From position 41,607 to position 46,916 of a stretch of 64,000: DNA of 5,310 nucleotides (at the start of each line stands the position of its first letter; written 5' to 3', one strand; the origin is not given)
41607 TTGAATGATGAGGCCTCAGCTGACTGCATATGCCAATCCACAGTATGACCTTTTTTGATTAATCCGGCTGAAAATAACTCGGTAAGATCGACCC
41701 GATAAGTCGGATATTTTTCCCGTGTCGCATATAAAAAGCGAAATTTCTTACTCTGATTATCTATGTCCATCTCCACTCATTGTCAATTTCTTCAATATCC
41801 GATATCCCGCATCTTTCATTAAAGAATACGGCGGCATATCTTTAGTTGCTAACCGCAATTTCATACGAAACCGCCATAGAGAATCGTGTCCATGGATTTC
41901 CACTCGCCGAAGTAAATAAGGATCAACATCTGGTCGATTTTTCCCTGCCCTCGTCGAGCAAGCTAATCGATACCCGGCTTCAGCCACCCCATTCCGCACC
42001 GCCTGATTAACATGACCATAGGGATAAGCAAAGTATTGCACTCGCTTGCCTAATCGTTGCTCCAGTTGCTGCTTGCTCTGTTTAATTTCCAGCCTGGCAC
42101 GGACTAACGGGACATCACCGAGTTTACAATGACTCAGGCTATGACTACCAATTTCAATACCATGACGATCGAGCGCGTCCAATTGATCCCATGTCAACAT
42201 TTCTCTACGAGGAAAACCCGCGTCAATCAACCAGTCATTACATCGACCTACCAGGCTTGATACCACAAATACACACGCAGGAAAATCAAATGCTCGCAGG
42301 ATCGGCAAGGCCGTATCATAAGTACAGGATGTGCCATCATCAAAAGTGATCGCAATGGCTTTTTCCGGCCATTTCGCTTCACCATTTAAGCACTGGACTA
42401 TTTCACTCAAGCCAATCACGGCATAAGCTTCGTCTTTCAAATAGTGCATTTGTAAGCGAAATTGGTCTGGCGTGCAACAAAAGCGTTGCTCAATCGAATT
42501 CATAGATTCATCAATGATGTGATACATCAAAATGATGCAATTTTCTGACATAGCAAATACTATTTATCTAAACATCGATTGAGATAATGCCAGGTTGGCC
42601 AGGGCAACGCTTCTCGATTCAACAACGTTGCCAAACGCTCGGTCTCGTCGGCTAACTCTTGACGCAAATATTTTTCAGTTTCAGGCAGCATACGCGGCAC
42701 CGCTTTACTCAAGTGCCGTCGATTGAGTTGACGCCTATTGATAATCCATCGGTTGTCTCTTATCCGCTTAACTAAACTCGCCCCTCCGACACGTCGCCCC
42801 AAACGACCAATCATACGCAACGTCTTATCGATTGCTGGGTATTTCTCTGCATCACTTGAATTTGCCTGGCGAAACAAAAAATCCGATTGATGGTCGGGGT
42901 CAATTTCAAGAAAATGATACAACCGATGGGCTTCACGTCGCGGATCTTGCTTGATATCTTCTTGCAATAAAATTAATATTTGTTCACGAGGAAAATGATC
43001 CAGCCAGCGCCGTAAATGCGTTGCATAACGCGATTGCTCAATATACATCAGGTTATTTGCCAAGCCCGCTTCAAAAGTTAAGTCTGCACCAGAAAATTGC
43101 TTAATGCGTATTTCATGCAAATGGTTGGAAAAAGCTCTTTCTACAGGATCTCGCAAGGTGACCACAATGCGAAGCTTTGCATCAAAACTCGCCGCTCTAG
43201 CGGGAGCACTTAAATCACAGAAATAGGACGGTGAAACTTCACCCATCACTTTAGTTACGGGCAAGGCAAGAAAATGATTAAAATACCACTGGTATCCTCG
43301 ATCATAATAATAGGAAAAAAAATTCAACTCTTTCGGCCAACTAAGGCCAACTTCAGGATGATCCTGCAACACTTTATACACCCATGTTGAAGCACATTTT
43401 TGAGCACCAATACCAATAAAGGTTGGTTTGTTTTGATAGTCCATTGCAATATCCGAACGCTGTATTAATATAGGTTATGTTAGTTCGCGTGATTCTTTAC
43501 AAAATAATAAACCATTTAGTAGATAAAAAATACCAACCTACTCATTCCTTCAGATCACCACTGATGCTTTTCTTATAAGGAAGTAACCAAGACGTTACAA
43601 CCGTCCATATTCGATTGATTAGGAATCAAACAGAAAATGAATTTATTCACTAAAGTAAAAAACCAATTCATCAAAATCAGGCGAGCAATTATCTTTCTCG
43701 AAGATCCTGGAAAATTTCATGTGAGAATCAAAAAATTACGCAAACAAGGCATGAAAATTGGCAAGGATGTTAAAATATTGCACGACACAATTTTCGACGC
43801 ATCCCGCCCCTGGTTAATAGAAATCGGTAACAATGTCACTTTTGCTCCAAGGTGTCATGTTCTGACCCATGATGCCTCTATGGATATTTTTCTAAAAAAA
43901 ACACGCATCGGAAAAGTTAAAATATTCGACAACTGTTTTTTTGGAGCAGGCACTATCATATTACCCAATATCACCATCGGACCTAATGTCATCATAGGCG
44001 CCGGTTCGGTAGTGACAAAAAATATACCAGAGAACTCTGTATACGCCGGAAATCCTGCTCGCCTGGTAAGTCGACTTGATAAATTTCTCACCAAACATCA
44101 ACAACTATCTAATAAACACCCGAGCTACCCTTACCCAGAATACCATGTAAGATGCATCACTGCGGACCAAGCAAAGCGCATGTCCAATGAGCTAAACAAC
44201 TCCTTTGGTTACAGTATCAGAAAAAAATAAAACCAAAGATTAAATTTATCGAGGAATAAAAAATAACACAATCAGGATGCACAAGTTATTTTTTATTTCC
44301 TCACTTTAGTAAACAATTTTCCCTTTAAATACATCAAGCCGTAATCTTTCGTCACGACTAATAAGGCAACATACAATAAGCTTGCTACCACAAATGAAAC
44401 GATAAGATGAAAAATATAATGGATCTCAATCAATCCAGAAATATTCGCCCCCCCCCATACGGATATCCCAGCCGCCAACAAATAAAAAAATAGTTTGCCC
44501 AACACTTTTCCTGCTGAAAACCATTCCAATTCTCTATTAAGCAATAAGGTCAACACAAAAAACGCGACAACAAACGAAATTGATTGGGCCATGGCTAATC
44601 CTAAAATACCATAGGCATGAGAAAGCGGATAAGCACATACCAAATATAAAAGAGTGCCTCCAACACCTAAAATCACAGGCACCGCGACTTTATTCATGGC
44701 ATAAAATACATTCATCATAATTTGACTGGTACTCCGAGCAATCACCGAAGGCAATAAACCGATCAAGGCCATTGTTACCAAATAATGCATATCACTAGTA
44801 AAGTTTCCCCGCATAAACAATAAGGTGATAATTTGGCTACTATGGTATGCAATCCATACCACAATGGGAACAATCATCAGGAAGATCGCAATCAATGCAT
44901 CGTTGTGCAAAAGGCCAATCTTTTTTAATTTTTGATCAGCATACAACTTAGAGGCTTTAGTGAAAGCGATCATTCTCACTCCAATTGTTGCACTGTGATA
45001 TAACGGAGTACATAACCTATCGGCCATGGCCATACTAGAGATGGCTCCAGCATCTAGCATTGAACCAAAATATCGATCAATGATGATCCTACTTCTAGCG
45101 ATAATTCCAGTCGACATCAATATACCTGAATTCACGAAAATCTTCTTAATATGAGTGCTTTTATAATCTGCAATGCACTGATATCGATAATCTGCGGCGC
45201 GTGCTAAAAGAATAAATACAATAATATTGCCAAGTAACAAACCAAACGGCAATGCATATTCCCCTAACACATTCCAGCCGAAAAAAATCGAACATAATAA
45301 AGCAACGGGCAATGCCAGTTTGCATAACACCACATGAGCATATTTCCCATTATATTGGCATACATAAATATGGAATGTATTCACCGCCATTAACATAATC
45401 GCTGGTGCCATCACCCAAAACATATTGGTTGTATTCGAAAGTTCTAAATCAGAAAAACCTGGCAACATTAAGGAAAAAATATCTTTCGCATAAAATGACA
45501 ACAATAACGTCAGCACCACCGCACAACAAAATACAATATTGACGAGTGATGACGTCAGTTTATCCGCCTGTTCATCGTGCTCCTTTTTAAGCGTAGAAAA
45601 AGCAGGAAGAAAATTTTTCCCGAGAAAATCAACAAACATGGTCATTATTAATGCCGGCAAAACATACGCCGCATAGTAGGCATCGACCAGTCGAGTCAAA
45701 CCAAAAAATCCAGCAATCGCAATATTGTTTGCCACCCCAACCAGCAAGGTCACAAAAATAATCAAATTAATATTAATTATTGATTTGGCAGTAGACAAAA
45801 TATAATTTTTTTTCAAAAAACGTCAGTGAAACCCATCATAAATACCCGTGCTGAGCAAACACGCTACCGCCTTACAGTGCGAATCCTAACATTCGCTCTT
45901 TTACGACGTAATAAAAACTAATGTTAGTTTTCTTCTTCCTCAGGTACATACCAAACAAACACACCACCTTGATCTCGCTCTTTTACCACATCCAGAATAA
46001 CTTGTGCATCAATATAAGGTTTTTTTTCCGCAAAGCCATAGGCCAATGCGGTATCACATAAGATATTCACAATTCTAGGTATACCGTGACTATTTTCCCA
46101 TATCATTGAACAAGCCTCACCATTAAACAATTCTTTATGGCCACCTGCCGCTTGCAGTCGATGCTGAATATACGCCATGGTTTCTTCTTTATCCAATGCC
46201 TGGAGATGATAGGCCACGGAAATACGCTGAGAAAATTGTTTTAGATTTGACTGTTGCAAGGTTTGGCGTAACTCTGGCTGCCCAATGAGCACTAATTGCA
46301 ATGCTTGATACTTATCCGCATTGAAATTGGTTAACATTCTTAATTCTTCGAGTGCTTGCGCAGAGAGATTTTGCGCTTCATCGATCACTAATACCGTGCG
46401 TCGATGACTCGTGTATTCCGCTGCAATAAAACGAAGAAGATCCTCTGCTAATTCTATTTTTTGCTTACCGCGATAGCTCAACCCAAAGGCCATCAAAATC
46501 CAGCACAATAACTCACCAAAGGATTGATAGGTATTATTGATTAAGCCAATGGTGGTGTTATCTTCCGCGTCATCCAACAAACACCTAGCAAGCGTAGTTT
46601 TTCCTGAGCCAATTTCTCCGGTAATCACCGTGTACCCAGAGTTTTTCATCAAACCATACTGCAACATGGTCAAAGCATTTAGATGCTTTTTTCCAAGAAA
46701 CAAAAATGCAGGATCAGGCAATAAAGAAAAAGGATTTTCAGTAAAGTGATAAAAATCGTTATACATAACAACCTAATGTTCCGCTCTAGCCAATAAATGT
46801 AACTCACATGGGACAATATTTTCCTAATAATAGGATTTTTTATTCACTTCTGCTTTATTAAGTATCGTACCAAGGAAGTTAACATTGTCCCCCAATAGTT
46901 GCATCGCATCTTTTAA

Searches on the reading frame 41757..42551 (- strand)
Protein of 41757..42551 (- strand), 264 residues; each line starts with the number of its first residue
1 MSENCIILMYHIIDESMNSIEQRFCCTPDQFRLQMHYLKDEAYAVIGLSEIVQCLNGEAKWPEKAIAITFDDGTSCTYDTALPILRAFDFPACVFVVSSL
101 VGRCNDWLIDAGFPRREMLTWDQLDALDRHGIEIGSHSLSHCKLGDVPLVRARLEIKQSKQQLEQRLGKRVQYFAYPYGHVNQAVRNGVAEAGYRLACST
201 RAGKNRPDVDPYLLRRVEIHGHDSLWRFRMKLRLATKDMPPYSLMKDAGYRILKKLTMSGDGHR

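Call 57: search_protein_families(library=pfam, proteins=[window:41757-42551:-], max_evalue=0.00001)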
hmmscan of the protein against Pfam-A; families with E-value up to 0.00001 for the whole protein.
window:41757-42551:- (264 aa): 1 family
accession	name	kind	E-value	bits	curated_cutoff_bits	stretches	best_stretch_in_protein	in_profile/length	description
PF01522.26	Polysacc_deac_1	-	4.3e-29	101.4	23.1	1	62-196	5-123/124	Polysaccharide deacetylase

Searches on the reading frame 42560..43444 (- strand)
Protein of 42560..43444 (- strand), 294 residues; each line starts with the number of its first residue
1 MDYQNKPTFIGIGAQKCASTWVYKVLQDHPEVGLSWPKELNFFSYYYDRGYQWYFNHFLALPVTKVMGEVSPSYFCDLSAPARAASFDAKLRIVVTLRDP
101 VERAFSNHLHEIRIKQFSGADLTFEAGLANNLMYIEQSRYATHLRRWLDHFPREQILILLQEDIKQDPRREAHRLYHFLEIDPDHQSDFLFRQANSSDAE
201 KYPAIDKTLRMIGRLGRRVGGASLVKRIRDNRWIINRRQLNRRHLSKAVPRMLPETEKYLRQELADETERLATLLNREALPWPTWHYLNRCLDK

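Call 57: search_protein_families(library=pfam, proteins=[window:42560-43444:-], max_evalue=0.00001)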
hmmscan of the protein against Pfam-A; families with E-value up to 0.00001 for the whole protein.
window:42560-43444:- (294 aa): 2 families
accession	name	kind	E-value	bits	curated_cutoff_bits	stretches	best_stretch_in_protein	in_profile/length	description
PF00685.33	Sulfotransfer_1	-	4.4e-16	59.5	22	1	12-205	7-211/255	Sulfotransferase domain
PF13469.12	Sulfotransfer_3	-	2e-12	48.2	27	1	67-182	104-213/216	Sulfotransferase family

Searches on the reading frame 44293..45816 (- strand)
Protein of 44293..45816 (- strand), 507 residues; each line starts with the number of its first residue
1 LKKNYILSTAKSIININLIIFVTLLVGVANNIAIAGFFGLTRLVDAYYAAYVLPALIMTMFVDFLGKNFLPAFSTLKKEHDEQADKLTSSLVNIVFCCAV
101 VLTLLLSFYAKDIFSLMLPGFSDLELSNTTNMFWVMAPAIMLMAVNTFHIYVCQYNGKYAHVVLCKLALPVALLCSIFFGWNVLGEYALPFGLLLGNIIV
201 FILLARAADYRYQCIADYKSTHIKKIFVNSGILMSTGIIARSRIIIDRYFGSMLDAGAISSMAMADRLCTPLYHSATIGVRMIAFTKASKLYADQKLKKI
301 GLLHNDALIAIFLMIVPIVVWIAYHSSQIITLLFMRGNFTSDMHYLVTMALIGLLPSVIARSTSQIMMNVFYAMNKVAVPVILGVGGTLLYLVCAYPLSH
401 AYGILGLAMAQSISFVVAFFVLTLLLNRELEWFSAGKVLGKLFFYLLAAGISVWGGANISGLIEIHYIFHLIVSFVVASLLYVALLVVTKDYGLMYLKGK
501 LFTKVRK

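Call 57: search_protein_families(library=pfam, proteins=[window:44293-45816:-], max_evalue=0.00001)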
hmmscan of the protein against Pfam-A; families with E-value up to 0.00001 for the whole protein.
window:44293-45816:- (507 aa): 1 family
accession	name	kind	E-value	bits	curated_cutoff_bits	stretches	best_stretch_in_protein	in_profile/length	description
PF03023.19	MurJ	-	4.3e-41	141.4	27.4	1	34-444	1-417/451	Lipid II flippase MurJ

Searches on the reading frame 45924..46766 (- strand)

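Call 75: search_protein_families(library=pfam, proteins=[window:45924-46766:-], max_evalue=0.00001)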
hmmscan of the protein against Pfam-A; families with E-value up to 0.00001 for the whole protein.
window:45924-46766:- (280 aa): 2 families
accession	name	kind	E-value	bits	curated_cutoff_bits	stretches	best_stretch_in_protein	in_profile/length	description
PF13401.12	AAA_22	-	2.2e-26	93.1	27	1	42-170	4-130/130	AAA domain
PF13191.12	AAA_16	-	3.7e-10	41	32.6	1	40-147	20-157/167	AAA ATPase domain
